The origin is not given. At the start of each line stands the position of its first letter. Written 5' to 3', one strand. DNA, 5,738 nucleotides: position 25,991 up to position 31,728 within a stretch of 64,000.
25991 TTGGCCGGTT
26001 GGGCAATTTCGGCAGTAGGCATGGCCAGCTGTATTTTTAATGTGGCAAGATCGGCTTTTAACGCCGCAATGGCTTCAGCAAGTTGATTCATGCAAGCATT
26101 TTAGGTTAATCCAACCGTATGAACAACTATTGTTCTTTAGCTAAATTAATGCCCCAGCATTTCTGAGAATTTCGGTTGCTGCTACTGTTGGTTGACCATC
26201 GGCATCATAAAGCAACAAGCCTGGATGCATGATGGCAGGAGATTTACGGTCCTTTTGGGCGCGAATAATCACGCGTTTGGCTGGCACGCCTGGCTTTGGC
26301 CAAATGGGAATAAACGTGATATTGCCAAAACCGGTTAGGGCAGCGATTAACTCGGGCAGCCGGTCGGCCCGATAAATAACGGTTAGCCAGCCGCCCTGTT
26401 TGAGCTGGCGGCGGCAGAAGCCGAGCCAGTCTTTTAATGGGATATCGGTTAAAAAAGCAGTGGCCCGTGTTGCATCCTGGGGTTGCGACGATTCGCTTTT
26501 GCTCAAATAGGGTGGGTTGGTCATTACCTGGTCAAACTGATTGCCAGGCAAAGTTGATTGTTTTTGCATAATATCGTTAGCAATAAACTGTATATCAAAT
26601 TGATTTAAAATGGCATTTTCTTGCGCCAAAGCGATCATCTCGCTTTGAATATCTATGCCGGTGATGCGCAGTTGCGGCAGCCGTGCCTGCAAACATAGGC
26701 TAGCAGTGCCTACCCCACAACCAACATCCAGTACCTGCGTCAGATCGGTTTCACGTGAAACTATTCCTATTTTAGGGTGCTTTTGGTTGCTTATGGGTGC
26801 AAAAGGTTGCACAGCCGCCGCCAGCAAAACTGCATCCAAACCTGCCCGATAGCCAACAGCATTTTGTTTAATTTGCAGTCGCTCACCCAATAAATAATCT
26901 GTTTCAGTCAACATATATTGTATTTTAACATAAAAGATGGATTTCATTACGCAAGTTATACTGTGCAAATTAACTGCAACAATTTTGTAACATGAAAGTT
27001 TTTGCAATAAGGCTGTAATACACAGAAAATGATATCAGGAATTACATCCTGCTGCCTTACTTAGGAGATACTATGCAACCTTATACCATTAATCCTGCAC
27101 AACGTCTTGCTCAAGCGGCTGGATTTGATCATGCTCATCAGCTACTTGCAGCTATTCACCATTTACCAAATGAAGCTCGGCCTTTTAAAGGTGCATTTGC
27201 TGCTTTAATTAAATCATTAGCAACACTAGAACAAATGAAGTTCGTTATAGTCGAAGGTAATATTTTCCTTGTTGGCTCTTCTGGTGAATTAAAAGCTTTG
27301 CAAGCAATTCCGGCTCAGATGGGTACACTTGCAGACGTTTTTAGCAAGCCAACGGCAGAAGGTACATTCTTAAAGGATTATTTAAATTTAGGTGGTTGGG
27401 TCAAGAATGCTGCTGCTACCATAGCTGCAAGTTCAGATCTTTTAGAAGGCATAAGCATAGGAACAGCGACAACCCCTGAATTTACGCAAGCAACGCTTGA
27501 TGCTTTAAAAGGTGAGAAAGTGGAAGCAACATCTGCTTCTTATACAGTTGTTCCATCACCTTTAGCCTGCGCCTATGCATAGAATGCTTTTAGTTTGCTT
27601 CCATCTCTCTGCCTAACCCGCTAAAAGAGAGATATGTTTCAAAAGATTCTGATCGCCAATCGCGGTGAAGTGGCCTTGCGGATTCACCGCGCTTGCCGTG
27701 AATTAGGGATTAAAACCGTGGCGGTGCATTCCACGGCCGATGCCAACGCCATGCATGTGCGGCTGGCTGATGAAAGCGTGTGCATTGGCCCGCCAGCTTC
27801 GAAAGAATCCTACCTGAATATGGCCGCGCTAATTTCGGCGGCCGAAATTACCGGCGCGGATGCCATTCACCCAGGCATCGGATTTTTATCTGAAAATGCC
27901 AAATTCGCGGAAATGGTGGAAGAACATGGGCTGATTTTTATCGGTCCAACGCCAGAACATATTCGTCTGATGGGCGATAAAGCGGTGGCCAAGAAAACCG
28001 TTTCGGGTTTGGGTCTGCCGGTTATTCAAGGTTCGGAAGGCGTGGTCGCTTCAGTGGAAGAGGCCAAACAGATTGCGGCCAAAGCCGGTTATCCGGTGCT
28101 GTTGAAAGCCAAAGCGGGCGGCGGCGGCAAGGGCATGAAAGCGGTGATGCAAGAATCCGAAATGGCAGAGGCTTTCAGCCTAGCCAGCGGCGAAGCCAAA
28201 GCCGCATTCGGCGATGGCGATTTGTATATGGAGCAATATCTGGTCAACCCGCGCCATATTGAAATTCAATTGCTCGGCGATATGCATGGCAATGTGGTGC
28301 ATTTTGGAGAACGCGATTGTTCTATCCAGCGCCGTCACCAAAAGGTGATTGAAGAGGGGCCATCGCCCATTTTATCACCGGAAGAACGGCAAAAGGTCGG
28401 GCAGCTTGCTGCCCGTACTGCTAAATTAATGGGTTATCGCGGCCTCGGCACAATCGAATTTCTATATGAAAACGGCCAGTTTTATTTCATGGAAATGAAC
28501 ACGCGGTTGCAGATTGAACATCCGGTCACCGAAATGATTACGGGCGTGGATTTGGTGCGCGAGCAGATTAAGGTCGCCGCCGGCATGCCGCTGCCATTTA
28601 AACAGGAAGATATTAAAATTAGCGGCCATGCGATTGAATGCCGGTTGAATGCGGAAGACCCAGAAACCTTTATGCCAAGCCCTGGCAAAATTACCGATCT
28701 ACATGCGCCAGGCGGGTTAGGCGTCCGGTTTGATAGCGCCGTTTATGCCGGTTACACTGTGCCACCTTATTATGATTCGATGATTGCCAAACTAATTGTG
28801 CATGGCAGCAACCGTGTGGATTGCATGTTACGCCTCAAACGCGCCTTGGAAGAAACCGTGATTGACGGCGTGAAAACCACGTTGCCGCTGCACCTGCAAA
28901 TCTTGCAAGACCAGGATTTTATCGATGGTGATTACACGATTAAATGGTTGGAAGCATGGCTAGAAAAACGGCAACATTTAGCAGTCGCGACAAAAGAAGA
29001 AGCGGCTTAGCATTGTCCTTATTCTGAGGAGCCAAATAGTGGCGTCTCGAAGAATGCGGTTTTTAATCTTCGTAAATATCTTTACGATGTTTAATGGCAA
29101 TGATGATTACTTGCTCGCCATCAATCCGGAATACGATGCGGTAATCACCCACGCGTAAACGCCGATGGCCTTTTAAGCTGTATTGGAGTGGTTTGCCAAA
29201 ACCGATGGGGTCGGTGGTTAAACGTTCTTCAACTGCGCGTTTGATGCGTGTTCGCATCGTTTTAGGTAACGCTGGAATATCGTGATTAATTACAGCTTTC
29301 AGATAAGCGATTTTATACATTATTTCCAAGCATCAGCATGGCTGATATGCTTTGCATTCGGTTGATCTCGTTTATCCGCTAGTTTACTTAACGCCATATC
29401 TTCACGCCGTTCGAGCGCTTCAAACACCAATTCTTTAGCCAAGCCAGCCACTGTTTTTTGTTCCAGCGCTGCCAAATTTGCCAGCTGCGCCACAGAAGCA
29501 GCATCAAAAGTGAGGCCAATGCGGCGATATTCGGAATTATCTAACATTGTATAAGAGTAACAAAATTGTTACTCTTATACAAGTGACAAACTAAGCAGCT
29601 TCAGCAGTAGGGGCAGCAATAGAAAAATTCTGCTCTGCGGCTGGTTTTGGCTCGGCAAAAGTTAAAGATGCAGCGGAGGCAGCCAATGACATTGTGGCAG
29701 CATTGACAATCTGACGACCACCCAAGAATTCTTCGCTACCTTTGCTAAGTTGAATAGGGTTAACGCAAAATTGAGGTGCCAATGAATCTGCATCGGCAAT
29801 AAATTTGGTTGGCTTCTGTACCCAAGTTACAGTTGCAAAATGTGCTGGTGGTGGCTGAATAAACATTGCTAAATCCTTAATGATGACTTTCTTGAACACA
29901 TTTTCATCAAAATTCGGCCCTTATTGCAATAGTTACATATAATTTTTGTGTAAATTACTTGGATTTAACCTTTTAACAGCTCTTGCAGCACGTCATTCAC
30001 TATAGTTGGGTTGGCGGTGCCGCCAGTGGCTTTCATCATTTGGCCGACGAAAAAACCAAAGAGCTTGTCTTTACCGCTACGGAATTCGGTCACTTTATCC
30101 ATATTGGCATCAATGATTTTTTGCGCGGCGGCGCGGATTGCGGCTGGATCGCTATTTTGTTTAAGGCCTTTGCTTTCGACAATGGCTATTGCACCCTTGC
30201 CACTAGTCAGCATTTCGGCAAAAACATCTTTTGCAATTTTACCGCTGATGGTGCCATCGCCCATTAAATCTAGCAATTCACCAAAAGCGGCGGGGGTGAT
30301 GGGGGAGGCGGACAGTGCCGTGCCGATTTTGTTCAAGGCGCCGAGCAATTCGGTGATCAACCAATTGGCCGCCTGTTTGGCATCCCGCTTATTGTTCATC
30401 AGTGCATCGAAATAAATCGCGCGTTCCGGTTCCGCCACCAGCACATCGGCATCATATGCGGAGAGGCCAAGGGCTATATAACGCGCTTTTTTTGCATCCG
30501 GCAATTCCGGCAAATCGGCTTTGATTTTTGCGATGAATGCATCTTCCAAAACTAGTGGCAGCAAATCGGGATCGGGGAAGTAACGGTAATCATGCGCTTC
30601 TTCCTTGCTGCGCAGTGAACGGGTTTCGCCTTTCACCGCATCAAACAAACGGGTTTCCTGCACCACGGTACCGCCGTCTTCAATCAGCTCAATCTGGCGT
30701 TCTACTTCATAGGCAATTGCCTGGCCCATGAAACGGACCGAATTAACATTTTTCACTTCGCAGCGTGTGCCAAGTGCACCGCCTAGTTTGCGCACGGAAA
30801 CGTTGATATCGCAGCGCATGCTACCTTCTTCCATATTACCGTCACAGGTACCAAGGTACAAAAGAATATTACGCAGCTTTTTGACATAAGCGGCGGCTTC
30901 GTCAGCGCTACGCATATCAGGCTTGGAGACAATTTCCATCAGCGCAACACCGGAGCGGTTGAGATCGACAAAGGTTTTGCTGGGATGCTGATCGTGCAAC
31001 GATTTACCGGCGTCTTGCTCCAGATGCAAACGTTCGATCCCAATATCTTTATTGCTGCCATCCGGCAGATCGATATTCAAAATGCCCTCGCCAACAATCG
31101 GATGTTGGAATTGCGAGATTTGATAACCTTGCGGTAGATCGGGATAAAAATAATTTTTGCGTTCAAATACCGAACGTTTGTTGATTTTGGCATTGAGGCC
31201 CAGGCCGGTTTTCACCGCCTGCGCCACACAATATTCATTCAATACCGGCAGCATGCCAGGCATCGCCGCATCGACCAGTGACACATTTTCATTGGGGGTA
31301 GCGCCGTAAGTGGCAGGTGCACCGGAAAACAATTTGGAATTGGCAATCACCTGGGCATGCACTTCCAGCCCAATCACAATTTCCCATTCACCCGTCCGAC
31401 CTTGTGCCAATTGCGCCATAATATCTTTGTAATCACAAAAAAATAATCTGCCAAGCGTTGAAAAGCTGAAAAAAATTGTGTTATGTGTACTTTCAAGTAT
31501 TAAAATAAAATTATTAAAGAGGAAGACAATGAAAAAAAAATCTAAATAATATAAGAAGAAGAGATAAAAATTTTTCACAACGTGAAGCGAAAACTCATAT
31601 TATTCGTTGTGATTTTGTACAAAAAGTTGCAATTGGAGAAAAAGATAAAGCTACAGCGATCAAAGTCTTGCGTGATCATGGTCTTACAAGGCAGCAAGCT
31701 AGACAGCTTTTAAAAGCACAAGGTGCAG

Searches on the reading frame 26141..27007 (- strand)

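Call 57: search_protein_families(library=pfam, proteins=[window:26141-27007:-], max_evalue=0.00001)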
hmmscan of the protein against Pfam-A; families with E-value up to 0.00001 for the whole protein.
window:26141-27007:- (288 aa): 7 families
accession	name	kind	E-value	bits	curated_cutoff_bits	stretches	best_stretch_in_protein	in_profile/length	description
PF05175.20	MTS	-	9.4e-15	55.1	23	1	90-173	33-114/170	Methyltransferase small domain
PF13847.12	Methyltransf_31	-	1e-13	51.7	27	1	88-212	3-111/145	Methyltransferase domain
PF13649.12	Methyltransf_25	-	1.6e-13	51.6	27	1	92-164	1-71/97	Methyltransferase domain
PF08241.18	Methyltransf_11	-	3.6e-10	40.8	21.2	1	93-163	1-66/95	Methyltransferase domain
PF08242.18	Methyltransf_12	-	2.7e-09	38.1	30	1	93-164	1-72/98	Methyltransferase domain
PF06325.19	PrmA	-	3e-06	27.4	22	1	90-164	163-233/296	Ribosomal protein L11 methyltransferase (PrmA)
PF02384.22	N6_Mtase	-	8.2e-06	25.8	20.4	0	91-182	49-151/311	N-6 DNA Methylase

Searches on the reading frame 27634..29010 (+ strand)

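Call 57: search_protein_families(library=pfam, proteins=[window:27634-29010:+], max_evalue=0.00001)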
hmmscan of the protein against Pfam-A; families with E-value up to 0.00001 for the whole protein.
window:27634-29010:+ (458 aa): 5 families
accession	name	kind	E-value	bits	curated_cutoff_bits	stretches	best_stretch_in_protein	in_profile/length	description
PF02786.22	CPSase_L_D2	-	3.7e-74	249.2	19.8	1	115-321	1-209/211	Carbamoyl-phosphate synthase L chain, ATP binding domain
PF00289.28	Biotin_carb_N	-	2.1e-46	157.4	25.5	1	1-110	1-110/110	Biotin carboxylase, N-terminal domain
PF02785.25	Biotin_carb_C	-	6.2e-40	136.1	32.4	1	335-440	1-107/108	Biotin carboxylase C-terminal domain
PF07478.18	Dala_Dala_lig_C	-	7.2e-11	42.4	24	1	141-290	25-174/204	D-ala D-ala ligase C-terminus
PF02222.28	ATP-grasp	-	3.2e-09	37.1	27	1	138-291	16-162/179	ATP-grasp domain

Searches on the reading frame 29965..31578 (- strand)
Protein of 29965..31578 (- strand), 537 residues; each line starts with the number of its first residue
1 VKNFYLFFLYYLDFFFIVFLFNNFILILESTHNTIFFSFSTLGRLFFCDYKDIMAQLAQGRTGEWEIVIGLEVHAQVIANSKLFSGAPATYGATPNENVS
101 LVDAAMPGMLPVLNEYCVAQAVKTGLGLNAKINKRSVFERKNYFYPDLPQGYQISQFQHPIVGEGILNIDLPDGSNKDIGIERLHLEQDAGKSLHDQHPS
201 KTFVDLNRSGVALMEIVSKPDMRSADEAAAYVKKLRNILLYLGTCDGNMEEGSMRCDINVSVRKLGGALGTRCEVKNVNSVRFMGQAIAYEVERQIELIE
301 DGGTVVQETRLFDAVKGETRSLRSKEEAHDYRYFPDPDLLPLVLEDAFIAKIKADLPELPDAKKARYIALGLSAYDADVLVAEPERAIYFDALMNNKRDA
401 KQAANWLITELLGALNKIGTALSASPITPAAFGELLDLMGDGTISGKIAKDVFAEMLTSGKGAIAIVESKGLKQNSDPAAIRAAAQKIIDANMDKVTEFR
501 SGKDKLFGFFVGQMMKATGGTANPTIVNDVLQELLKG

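Call 57: search_protein_families(library=pfam, proteins=[window:29965-31578:-], max_evalue=0.00001)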
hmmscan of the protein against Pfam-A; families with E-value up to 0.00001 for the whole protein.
window:29965-31578:- (537 aa): 2 families
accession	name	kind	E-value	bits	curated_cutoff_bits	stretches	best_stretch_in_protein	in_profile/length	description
PF02934.20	GatB_N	-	1.1e-117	392.5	23.4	1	67-349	1-276/277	GatB/GatE catalytic domain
PF02637.23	GatB_Yqey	-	6.4e-49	166.1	27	1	389-535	2-148/148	GatB domain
